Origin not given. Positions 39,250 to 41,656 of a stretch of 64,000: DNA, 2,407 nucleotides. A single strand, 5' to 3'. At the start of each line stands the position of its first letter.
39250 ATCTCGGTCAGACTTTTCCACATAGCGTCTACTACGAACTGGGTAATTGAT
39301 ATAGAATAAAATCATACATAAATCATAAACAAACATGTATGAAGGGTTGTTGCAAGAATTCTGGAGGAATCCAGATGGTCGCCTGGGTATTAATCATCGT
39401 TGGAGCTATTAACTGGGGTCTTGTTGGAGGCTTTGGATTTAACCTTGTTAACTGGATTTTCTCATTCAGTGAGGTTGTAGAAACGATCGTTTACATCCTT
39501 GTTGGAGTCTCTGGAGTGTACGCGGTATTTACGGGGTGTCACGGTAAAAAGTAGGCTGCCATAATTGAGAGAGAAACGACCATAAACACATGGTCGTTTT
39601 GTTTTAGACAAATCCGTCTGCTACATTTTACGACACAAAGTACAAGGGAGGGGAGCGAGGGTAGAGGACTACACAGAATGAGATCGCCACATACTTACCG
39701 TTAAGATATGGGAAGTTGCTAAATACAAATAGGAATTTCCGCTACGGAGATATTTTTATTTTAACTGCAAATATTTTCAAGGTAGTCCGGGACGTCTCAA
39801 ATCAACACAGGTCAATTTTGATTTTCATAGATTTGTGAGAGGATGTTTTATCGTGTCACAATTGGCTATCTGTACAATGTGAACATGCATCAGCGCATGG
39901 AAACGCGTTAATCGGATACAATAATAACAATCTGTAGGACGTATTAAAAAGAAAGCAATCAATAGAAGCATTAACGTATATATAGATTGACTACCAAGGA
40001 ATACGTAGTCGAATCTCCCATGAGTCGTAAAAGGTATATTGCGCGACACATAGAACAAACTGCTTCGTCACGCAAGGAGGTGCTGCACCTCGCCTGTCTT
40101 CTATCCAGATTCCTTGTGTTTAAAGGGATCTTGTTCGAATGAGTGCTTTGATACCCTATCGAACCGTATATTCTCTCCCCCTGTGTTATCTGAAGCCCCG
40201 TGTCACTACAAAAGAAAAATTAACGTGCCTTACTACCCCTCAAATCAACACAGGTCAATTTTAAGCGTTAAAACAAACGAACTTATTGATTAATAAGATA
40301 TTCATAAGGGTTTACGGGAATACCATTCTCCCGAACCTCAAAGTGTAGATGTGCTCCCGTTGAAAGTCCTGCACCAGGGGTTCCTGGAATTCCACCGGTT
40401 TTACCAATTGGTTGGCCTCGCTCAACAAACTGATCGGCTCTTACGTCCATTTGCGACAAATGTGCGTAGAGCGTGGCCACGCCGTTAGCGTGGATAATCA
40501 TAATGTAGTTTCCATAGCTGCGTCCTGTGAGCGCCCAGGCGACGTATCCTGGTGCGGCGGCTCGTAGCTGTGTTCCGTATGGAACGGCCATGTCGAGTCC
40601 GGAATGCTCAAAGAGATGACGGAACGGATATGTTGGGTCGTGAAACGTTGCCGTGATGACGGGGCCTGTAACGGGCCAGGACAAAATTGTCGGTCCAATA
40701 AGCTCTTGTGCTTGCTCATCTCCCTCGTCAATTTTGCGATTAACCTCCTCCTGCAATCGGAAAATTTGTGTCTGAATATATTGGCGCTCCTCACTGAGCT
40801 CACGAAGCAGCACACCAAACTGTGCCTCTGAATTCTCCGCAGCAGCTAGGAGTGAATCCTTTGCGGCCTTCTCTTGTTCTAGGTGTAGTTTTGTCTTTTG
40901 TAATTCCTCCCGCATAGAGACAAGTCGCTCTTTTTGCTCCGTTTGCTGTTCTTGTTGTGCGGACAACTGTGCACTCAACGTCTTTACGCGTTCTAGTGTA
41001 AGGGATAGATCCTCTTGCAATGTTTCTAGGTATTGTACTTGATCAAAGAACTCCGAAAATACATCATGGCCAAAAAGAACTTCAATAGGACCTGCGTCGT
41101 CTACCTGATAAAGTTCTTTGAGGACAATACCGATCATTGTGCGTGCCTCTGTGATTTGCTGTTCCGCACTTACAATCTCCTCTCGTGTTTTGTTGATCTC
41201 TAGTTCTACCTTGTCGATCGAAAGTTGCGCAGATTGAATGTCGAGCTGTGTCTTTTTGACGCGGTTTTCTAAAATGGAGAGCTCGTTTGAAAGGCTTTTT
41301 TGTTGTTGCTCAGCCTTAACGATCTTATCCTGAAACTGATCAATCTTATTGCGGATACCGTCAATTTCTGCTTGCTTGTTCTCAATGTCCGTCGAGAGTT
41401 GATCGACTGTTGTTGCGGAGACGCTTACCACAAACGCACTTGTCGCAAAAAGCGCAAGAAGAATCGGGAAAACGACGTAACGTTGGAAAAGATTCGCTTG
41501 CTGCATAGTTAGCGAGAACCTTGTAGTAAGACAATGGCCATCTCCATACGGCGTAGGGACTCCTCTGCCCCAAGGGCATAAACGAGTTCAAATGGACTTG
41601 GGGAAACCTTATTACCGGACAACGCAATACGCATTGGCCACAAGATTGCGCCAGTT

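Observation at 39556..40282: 720-bp gene-free spacer between convergent genes bracketed by exact 24-nt direct repeats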

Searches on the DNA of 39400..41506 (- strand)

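Call 7: search_rna_families(source=window, start=39400, end=40400, threshold=evalue, max_evalue=10, show_alignments=3)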
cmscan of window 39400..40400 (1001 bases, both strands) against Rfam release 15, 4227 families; matches with E-value up to 10: 2.
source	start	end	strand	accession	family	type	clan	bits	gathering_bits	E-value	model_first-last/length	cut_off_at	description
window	39565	39720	-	RF02053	STnc430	Gene; sRNA;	-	24.1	47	0.28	1-162/162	no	Enterobacterial sRNA STnc430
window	39613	39732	-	RF01956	NEAT1_2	Gene; lncRNA;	-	14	60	3.3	1-116/116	no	Nuclear enriched abundant transcript 1 conserved region 2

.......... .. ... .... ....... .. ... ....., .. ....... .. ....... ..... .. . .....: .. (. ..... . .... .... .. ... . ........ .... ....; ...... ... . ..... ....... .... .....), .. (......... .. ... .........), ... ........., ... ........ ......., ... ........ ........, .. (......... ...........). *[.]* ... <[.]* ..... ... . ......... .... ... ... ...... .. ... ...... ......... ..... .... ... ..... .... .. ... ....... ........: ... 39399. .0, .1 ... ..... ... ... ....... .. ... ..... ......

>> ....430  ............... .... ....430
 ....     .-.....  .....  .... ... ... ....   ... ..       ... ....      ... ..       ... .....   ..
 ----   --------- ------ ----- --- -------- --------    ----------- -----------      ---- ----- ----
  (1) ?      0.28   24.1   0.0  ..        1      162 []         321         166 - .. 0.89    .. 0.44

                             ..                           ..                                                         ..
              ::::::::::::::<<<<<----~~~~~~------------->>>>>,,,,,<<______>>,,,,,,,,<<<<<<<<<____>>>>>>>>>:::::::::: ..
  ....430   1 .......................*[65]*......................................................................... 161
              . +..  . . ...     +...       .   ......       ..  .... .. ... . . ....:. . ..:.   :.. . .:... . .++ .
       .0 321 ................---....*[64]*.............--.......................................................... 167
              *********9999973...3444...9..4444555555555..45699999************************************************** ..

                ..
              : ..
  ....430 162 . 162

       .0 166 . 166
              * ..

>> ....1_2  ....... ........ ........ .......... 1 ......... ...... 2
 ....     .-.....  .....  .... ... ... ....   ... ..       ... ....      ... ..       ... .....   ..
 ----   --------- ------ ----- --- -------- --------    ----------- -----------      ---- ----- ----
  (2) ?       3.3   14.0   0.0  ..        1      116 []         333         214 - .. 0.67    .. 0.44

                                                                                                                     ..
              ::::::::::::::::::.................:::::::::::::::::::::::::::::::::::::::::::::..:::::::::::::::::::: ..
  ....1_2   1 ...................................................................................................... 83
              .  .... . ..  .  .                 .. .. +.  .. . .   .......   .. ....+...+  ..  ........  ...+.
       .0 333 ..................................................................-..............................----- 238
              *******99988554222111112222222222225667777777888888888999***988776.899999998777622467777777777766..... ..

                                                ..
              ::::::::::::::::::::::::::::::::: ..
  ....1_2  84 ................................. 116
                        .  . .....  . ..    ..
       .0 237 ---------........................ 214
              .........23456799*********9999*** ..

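Call 53: search_rna_families(sources=[L022, L053, L073, L077, L059, L043, L024, L035, L038, L033, L014], threshold=gathering)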
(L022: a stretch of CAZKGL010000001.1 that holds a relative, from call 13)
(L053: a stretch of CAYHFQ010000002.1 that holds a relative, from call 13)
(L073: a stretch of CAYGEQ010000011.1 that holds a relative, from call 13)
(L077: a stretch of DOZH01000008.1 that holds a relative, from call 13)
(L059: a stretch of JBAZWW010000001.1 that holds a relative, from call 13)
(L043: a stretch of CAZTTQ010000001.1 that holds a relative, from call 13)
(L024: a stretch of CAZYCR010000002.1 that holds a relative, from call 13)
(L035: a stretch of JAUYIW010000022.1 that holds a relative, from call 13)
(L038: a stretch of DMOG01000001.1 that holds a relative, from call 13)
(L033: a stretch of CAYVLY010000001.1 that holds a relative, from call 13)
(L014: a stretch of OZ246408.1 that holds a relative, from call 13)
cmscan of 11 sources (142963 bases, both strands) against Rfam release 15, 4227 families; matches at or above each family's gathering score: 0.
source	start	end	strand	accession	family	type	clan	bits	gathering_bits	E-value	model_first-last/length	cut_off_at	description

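Call 78: search_dna_similar(query=window:39555-40282:+, collection=phages, mode=distant, max_evalue=0.01, max_rows=5)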
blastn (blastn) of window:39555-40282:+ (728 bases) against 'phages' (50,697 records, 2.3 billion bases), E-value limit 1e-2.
No match.

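Call 79: search_dna_similar(query=window:39555-40282:+, collection=plasmids, mode=distant, max_evalue=0.01, max_rows=5)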
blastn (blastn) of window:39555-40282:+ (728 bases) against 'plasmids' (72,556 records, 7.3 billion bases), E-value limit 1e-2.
No match.

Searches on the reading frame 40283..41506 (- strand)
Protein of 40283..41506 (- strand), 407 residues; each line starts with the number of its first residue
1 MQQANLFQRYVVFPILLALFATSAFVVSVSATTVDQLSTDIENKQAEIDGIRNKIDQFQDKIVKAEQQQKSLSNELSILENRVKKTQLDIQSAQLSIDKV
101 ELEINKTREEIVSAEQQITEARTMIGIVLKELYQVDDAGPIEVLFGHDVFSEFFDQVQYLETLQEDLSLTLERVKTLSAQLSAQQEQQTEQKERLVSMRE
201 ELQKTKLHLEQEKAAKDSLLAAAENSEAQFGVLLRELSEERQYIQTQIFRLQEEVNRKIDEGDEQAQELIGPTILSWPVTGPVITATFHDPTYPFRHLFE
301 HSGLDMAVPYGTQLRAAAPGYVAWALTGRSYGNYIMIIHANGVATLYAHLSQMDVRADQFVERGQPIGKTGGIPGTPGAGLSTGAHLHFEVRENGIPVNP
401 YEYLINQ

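Call 10: find_encoding_contigs(protein=window:40283-41506:-, flank=10000, max_places=10)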
Protein window:40283-41506:- (407 aa): 9 contigs read that carry it; 7 places shown.
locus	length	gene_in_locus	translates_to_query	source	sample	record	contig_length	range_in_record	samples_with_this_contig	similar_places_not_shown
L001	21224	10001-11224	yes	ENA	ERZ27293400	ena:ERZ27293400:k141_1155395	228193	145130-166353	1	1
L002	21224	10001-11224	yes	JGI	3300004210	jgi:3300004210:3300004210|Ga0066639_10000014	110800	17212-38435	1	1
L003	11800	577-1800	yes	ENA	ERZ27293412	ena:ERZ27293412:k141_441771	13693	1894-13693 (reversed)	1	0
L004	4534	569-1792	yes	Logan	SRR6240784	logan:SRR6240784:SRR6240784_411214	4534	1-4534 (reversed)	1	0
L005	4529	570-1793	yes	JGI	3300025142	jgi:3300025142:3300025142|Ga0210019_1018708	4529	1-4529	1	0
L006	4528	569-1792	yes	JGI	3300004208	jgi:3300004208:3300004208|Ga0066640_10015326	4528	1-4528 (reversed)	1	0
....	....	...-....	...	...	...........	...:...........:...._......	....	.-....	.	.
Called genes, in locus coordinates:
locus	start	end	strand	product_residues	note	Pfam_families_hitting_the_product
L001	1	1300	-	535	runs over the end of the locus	PF17764:PriA_3primeBD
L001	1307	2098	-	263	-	PF02900:LigB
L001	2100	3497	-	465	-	-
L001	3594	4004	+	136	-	-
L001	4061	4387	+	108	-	PF03819:MazG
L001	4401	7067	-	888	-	PF02861:Clp_N, PF23569:NBD_SMAX1, PF00004:AAA, PF17871:AAA_lid_9, PF00004:AAA, PF07724:AAA_2, PF07728:AAA_5, PF10431:ClpB_D2-small, +7 more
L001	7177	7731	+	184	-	PF02834:LigT_PEase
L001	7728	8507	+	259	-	PF03808:Glyco_tran_WecG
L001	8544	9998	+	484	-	PF00749:tRNA-synt_1c, PF19269:Anticodon_2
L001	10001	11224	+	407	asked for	PF24161:CCDC39 (faint), PF01551:Peptidase_M23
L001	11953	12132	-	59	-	PF04070:DUF378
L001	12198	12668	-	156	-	-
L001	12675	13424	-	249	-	-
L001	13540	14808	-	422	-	PF02403:Seryl_tRNA_N, PF00587:tRNA-synt_2b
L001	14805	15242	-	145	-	PF01467:CTP_transf_like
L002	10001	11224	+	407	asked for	PF24161:CCDC39 (faint), PF01551:Peptidase_M23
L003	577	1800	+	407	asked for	PF24161:CCDC39 (faint), PF01551:Peptidase_M23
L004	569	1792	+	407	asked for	PF24161:CCDC39 (faint), PF01551:Peptidase_M23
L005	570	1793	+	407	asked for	PF24161:CCDC39 (faint), PF01551:Peptidase_M23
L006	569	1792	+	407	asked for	PF24161:CCDC39 (faint), PF01551:Peptidase_M23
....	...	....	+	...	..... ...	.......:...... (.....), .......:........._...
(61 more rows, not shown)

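Call 13: find_related_loci(query=window:40283-41506:-, collection=genome_contigs, flank=6000)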
Query window:40283-41506:- (407 aa) in genome_contigs; peptide patterns used: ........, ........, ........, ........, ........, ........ (x = any residue, [..] = any of these).
222 stretches matched a pattern; 168 encode a relative of the query (tblastn E <= 1e-3); the best 80 are kept; 80 distinct loci.
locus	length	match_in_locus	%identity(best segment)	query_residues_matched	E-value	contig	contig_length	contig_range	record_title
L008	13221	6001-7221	86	1-407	0e+0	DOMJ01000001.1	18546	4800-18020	MAG TPA_asm: Candidatus Uhrbacteria bacterium isolate UBA11717 contig_11403, whole genome shotgun sequence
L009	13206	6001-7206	63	6-406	3e-175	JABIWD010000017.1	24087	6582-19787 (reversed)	MAG: Candidatus Uhrbacteria bacterium isolate SI072_bin87 k141_1637998, whole genome shotgun sequence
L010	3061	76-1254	64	15-406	4e-174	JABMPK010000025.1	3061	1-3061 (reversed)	MAG: Candidatus Uhrbacteria bacterium isolate bin.195 k141_1777302, whole genome shotgun sequence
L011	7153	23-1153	63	31-407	5e-153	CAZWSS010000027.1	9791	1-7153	MAG TPA_asm: uncultured Gammaproteobacteria bacterium isolate SRP062349_co5_141 genome assembly, contig: NODE_3298_lengt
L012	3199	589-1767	54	12-407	2e-146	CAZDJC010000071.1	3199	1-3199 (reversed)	MAG TPA_asm: uncultured Gammaproteobacteria bacterium isolate binchicken_co110_1271 genome assembly, contig: NODE_69234_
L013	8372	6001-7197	48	6-405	6e-120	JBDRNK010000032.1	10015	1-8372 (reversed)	MAG: Candidatus Uhrbacteria bacterium isolate MEGAHIT-group-1.884 k141_1931826, whole genome shotgun sequence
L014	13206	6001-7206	48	8-406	3e-118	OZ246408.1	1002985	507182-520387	MAG: uncultured Gammaproteobacteria bacterium isolate SRP141376_co4_2 genome assembly, chromosome: 1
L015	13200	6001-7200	46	9-407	1e-111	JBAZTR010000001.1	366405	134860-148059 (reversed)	MAG: Patescibacteria group bacterium isolate SO_2017_GW1_208 NODE_201_length_366405_cov_3.417661_OW334_2017, whole genom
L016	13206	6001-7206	43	6-407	3e-109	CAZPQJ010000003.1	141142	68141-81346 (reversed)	MAG TPA_asm: uncultured Gammaproteobacteria bacterium isolate SRP342105_co1_419 genome assembly, contig: NODE_136_length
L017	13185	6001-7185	46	15-406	9e-108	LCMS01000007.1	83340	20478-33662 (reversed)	MAG: Candidatus Uhrbacteria bacterium GW2011_GWE2_46_68 UX57_C0007, whole genome shotgun sequence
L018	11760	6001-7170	44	16-405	2e-107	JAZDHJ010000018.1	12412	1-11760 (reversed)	MAG: Candidatus Uhrbacteria bacterium isolate MEGAHIT-group-0.317 k141_3333681, whole genome shotgun sequence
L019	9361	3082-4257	44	11-404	2e-107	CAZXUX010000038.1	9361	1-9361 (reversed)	MAG TPA_asm: uncultured Gammaproteobacteria bacterium isolate SRP342105_co1_333 genome assembly, contig: NODE_10172_leng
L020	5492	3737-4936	44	7-405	8e-107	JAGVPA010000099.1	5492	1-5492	MAG: bacterium isolate DeMMO3_36 c_000000042313, whole genome shotgun sequence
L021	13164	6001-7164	44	15-406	8e-105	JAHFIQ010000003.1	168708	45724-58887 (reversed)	MAG: Candidatus Uhrbacteria bacterium isolate nzgw366 NODE_52_length_168709_cov_41.113579, whole genome shotgun sequence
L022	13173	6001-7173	43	11-406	1e-104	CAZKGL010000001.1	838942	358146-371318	MAG TPA_asm: uncultured Gammaproteobacteria bacterium isolate binchicken_co134_9 genome assembly, contig: NODE_7_length_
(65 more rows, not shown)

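Call 42: find_homologous_proteins(query=window:40283-41506:-, max_evalue=1e-80)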
Query window:40283-41506:- (407 aa): 681 proteins with E <= 1e-80 among 8000 candidates; the best 120 are listed.
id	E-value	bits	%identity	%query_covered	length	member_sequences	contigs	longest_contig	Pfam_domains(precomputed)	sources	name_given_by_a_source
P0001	9.5e-261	882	100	100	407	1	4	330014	PF01551.30,PF24161.2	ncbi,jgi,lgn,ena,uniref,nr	ncbi:hypothetical protein COV06_00865 [Candidatus Uhrbacteria bacterium CG10_big_fil_rev_8_21_14_0_1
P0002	2.1e-223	759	88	94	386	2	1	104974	PF01551.30,PF28016.1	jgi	-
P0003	5.1e-198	675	75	100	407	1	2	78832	PF01551.30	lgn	-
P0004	7.6e-198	675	75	100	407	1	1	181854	PF01551.30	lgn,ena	-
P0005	2.7e-183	627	70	98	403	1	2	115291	PF01551.30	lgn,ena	-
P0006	4.6e-179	613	68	99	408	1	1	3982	PF01551.30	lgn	-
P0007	8.1e-179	612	68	99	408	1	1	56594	PF01551.30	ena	-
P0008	3.4e-173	594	69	97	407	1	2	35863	PF01551.30,PF24161.2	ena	-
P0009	1.2e-167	575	64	99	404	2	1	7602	PF01551.30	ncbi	-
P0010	2.0e-164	565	63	98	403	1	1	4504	PF01551.30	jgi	jgi:murein DD-endopeptidase MepM/ murein hydrolase activator NlpD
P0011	1.1e-163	562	63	99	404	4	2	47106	PF01551.30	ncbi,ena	-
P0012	2.9e-157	541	61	99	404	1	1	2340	PF01551.30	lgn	-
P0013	6.8e-157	540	60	99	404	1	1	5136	PF01551.30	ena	-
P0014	4.5e-156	537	60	98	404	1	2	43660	PF01551.30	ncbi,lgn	-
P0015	8.8e-154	530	62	97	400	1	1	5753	PF01551.30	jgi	-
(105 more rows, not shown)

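Call 43: find_encoding_contigs(protein=P0002, flank=10000, max_places=1)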
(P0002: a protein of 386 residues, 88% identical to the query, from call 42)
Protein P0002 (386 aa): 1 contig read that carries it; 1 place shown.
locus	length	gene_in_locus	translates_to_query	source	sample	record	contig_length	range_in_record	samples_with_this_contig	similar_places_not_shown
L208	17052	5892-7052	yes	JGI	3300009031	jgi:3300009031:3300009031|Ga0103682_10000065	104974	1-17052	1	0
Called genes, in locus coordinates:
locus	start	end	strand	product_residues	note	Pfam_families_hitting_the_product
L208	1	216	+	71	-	?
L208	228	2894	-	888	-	PF02861:Clp_N, PF23569:NBD_SMAX1, PF00004:AAA, PF17871:AAA_lid_9, PF00004:AAA, PF07724:AAA_2, PF07728:AAA_5, PF10431:ClpB_D2-small, +7 more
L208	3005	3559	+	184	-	PF02834:LigT_PEase (faint)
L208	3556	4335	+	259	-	PF03808:Glyco_tran_WecG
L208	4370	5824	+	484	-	PF00749:tRNA-synt_1c, PF19269:Anticodon_2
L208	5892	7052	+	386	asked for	PF28016:Mua (weak), PF01551:Peptidase_M23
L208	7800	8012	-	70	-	PF04070:DUF378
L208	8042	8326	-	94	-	-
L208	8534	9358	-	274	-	-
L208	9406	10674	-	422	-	PF02403:Seryl_tRNA_N, PF00587:tRNA-synt_2b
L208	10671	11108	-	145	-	PF01467:CTP_transf_like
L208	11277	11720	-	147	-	PF03449:GreA_GreB_N, PF01272:GreA_GreB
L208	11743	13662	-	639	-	PF03717:PBP_dimer, PF00905:Transpeptidase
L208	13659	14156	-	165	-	-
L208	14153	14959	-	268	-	PF04085:MreC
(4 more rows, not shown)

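Call 44: find_encoding_contigs(protein=P0003, flank=10000, max_places=1)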
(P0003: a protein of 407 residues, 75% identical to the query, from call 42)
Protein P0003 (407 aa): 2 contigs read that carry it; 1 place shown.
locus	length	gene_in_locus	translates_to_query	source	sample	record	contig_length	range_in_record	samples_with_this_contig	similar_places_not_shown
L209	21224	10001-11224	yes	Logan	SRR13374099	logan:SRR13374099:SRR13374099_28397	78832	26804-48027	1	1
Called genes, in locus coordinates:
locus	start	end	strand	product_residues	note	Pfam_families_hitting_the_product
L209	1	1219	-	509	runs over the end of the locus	PF17764:PriA_3primeBD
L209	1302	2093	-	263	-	PF02900:LigB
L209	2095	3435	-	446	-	-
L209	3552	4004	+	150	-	-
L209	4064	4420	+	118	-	PF03819:MazG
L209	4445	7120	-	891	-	PF02861:Clp_N, PF23569:NBD_SMAX1, PF00004:AAA, PF17871:AAA_lid_9, PF00004:AAA, PF07724:AAA_2, PF07728:AAA_5, PF10431:ClpB_D2-small, +8 more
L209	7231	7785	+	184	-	PF02834:LigT_PEase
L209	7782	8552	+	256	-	PF03808:Glyco_tran_WecG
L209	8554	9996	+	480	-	PF00749:tRNA-synt_1c, PF19269:Anticodon_2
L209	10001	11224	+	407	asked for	PF01551:Peptidase_M23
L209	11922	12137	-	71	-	PF04070:DUF378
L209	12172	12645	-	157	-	-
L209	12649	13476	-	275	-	-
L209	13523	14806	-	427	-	PF02403:Seryl_tRNA_N, PF00587:tRNA-synt_2b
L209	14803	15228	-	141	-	PF01467:CTP_transf_like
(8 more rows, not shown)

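Call 45: find_encoding_contigs(protein=P0004, flank=10000, max_places=1)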
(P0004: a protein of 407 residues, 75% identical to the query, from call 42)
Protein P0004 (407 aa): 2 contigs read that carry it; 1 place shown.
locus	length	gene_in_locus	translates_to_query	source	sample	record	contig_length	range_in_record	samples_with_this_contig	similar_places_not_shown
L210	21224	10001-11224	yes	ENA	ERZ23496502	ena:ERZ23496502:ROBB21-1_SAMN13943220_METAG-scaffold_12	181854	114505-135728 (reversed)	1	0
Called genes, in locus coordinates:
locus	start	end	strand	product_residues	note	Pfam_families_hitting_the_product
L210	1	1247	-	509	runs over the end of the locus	PF17764:PriA_3primeBD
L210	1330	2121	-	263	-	PF02900:LigB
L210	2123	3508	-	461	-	-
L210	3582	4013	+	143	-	-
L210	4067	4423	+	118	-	PF03819:MazG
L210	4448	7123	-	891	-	PF02861:Clp_N, PF23569:NBD_SMAX1, PF00004:AAA, PF17871:AAA_lid_9, PF00004:AAA, PF07724:AAA_2, PF07728:AAA_5, PF10431:ClpB_D2-small, +8 more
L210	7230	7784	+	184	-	PF02834:LigT_PEase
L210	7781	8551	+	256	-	PF03808:Glyco_tran_WecG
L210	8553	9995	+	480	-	PF00749:tRNA-synt_1c, PF19269:Anticodon_2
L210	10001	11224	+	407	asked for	PF01551:Peptidase_M23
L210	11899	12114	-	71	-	PF04070:DUF378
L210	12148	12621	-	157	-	-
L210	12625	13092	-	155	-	-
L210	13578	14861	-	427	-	PF02403:Seryl_tRNA_N, PF00587:tRNA-synt_2b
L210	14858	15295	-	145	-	PF01467:CTP_transf_like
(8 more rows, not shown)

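Call 46: find_encoding_contigs(protein=P0005, flank=10000, max_places=1)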
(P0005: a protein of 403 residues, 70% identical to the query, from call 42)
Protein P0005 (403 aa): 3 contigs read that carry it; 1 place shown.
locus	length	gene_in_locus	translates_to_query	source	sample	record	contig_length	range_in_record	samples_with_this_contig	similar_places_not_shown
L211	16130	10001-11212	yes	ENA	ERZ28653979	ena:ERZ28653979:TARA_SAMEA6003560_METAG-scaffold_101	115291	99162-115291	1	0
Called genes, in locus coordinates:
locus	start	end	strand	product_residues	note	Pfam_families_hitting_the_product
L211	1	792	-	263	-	PF02900:LigB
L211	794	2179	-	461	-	-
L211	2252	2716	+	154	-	-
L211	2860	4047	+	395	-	-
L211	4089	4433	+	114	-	PF03819:MazG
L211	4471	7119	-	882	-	PF02861:Clp_N, PF23569:NBD_SMAX1, PF00004:AAA, PF17871:AAA_lid_9, PF07724:AAA_2, PF00004:AAA, PF07728:AAA_5, PF10431:ClpB_D2-small, +8 more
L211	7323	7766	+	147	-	PF02834:LigT_PEase (weak), PF13563:2_5_RNA_ligase2 (faint)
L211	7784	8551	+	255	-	PF03808:Glyco_tran_WecG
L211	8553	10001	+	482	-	PF00749:tRNA-synt_1c, PF19269:Anticodon_2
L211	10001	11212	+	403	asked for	PF01551:Peptidase_M23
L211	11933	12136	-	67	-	PF04070:DUF378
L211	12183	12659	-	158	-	-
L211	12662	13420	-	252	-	-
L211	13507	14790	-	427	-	PF02403:Seryl_tRNA_N, PF00587:tRNA-synt_2b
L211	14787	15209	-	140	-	PF01467:CTP_transf_like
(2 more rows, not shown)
